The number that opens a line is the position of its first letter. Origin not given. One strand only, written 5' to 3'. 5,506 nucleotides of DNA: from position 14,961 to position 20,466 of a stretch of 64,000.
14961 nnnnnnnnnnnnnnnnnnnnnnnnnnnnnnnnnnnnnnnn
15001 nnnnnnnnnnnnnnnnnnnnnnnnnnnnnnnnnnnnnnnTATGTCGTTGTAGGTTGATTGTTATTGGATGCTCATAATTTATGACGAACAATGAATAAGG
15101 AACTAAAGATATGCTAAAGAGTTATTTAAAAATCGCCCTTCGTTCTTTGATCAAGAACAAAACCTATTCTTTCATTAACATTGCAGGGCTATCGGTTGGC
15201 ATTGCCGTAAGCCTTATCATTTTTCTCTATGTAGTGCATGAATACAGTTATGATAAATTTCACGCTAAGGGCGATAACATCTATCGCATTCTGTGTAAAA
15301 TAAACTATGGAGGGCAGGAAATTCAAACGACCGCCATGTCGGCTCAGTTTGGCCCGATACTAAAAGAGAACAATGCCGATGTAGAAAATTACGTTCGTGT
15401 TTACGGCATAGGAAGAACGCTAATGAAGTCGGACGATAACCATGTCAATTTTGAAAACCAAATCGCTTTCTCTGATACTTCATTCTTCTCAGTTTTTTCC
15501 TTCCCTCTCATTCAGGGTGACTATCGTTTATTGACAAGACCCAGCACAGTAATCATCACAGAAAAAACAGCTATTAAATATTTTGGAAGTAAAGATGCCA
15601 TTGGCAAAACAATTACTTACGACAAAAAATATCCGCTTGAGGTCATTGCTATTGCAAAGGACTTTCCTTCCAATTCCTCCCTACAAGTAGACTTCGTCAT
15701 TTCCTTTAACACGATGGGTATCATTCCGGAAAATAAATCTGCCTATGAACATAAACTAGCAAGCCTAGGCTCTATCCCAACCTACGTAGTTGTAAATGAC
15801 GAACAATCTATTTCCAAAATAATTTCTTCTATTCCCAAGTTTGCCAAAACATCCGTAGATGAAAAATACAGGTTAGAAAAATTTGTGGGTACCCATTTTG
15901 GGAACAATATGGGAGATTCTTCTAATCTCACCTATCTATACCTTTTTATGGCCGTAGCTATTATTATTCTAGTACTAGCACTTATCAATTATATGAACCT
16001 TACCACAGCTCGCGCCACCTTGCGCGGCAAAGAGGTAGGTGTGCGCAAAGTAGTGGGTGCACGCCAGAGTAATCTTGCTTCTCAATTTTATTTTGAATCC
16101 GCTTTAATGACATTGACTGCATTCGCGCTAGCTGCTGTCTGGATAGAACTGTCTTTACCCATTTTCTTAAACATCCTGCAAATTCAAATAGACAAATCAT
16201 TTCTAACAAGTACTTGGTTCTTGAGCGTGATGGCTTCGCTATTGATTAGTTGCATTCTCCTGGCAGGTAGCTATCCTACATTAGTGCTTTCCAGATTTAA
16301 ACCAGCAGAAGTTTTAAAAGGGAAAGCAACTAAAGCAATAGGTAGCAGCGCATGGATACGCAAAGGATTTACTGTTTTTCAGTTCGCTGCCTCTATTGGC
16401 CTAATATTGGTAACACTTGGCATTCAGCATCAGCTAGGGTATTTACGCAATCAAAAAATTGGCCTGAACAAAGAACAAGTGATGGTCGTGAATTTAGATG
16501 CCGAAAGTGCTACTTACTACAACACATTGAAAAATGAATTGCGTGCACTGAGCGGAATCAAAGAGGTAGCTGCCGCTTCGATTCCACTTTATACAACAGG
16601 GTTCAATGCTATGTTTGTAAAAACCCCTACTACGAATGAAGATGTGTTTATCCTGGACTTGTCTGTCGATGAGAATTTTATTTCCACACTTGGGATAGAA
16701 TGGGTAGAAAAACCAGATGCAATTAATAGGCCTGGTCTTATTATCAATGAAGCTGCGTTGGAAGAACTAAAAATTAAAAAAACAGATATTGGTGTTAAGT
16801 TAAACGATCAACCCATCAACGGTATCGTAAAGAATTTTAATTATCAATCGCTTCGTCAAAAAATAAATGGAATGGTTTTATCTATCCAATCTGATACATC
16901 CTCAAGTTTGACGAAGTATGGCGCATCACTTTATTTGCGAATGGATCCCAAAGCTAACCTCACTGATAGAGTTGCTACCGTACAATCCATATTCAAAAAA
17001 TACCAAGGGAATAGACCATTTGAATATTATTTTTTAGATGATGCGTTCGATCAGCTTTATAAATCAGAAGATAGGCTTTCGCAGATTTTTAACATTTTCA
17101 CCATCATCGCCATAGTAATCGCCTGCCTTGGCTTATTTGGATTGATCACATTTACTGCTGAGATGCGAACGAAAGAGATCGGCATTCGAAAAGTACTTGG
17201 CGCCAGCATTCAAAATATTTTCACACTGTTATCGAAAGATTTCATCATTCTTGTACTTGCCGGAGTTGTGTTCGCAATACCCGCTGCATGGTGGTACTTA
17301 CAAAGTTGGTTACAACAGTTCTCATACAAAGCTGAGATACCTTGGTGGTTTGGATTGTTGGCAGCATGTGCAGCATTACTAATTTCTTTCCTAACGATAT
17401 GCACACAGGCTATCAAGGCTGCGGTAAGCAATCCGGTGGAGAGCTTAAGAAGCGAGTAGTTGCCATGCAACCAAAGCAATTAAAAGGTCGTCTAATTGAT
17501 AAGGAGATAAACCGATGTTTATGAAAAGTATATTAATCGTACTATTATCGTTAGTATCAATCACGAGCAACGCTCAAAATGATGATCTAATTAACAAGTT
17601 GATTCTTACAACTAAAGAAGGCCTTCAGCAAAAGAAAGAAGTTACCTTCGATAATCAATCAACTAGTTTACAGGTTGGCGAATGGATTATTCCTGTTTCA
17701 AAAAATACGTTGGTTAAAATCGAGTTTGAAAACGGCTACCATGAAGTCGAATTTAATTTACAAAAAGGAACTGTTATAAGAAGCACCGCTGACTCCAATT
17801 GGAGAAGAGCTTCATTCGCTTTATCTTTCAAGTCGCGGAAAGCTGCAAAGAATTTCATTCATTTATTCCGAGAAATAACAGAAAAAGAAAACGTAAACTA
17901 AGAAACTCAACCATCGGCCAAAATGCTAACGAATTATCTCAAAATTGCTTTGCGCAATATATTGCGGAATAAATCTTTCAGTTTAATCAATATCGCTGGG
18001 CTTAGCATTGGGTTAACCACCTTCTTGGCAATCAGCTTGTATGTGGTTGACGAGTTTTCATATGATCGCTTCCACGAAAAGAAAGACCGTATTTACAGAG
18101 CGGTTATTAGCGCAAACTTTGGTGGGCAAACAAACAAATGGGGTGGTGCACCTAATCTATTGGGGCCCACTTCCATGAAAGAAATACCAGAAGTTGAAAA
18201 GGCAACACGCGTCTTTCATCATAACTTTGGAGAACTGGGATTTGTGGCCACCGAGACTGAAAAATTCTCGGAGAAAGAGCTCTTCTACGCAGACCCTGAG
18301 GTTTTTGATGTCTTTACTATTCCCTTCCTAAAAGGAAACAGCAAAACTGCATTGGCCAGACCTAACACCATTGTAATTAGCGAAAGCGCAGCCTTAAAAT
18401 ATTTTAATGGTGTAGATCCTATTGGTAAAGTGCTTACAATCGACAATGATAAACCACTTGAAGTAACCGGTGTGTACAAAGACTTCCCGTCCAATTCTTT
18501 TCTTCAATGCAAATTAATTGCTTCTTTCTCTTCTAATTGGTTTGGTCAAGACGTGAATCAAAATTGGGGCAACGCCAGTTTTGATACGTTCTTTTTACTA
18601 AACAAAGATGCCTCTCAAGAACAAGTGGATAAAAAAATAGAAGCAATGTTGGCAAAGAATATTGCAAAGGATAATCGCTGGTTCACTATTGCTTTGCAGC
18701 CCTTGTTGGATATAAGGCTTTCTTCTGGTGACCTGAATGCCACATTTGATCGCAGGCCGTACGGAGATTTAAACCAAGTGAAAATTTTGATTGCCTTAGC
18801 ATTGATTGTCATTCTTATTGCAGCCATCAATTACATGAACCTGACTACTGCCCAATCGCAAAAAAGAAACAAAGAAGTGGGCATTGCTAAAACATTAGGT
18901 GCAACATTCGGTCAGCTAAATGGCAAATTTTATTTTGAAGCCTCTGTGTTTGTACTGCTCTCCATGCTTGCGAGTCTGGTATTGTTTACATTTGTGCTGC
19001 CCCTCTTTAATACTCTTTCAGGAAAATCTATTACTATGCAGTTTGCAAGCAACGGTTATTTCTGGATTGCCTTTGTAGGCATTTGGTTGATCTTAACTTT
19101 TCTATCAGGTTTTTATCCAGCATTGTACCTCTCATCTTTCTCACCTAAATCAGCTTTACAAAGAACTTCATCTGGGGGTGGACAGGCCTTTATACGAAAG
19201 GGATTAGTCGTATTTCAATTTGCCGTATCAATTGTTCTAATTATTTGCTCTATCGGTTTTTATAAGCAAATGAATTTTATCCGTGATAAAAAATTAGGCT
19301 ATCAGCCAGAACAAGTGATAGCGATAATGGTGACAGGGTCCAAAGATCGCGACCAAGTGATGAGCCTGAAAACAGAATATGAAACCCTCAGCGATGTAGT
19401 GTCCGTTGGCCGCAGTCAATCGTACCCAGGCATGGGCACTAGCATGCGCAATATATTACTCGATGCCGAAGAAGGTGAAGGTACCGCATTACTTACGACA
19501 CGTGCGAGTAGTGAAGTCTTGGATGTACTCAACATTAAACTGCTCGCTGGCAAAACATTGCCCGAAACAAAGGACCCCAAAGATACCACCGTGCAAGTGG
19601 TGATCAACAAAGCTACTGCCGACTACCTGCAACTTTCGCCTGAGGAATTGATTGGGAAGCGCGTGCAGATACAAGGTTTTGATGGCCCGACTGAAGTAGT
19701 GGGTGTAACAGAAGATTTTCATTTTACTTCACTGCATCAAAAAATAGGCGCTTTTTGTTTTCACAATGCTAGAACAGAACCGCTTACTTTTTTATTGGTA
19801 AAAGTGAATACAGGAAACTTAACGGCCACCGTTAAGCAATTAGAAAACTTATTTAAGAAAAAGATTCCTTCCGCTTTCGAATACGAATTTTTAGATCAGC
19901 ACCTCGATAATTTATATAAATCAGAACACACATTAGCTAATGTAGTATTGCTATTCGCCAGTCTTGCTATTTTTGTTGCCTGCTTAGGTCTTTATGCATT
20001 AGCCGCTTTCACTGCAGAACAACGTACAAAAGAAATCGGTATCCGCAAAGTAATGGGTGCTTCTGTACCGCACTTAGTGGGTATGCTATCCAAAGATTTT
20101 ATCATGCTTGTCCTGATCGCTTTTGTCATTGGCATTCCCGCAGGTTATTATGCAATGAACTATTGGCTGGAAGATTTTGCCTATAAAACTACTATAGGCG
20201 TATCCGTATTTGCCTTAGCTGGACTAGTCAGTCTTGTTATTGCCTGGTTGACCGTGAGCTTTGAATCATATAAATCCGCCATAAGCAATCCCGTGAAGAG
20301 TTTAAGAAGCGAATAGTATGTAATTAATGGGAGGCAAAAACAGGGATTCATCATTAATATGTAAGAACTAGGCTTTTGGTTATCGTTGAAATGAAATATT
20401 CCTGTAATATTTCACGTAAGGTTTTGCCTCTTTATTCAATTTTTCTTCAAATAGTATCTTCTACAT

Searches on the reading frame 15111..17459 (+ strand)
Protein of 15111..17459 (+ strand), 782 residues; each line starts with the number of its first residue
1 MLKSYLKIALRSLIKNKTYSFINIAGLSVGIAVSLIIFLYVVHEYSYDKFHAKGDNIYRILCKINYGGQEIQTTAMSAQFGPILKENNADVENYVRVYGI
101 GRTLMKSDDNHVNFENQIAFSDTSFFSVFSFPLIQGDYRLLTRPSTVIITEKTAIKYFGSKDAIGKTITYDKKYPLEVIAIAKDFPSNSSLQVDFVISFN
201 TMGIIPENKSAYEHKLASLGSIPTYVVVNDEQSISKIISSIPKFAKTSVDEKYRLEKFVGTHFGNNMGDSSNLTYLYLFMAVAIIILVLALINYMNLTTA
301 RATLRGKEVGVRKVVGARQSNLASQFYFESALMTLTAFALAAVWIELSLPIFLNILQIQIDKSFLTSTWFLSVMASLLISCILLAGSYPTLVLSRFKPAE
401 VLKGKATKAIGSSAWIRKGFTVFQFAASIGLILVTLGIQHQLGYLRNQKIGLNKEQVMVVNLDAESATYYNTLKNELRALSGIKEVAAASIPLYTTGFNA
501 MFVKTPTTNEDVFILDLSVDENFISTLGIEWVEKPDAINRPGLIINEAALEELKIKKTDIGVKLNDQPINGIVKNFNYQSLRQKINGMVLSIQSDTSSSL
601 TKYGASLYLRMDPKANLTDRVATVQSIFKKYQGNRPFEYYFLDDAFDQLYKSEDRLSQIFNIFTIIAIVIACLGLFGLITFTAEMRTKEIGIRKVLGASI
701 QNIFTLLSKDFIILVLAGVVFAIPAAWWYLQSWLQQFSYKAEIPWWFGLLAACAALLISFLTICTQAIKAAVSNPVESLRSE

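Call 7: search_protein_families(library=pfam, proteins=[window:15111-17459:+])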
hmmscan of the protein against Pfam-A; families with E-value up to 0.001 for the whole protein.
window:15111-17459:+ (782 aa): 2 families
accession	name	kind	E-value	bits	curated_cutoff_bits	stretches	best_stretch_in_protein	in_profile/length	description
PF02687.27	FtsX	-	4.2e-22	78.9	25.5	2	661-773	1-118/120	FtsX-like permease C-terminal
PF12704.14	MacB_PCD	-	1.9e-19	71.2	27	1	20-237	1-200/207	MacB-like periplasmic core domain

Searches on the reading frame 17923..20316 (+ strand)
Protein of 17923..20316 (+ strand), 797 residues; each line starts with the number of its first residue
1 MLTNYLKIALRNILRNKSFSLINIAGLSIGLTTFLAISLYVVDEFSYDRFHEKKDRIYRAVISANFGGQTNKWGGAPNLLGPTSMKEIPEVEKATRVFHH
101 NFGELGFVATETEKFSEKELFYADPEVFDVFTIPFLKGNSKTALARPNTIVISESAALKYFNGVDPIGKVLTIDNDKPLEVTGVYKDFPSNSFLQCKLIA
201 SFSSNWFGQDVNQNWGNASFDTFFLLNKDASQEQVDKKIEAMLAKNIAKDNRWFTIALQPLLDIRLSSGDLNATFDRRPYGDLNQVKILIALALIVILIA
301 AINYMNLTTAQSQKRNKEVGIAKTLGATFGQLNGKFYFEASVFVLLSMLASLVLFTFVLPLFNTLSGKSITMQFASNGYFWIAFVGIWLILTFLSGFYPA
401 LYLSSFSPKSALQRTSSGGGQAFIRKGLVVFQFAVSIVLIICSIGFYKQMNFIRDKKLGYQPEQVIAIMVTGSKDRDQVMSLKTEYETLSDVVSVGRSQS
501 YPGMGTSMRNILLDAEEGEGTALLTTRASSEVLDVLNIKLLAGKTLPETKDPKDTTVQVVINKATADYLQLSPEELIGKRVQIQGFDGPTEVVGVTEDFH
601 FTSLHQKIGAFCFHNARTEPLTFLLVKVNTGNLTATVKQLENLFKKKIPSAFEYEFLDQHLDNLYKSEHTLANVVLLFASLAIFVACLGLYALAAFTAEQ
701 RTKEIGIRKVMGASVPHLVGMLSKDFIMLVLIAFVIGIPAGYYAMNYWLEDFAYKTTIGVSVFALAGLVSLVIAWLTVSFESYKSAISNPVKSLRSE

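Call 7: search_protein_families(library=pfam, proteins=[window:17923-20316:+])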
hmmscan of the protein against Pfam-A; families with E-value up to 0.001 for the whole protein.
window:17923-20316:+ (797 aa): 2 families
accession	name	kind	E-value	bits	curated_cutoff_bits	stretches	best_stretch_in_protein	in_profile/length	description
PF12704.14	MacB_PCD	-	6.5e-32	111.9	27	2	20-241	1-206/207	MacB-like periplasmic core domain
PF02687.27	FtsX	-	5.3e-26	91.5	25.5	2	291-408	2-120/120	FtsX-like permease C-terminal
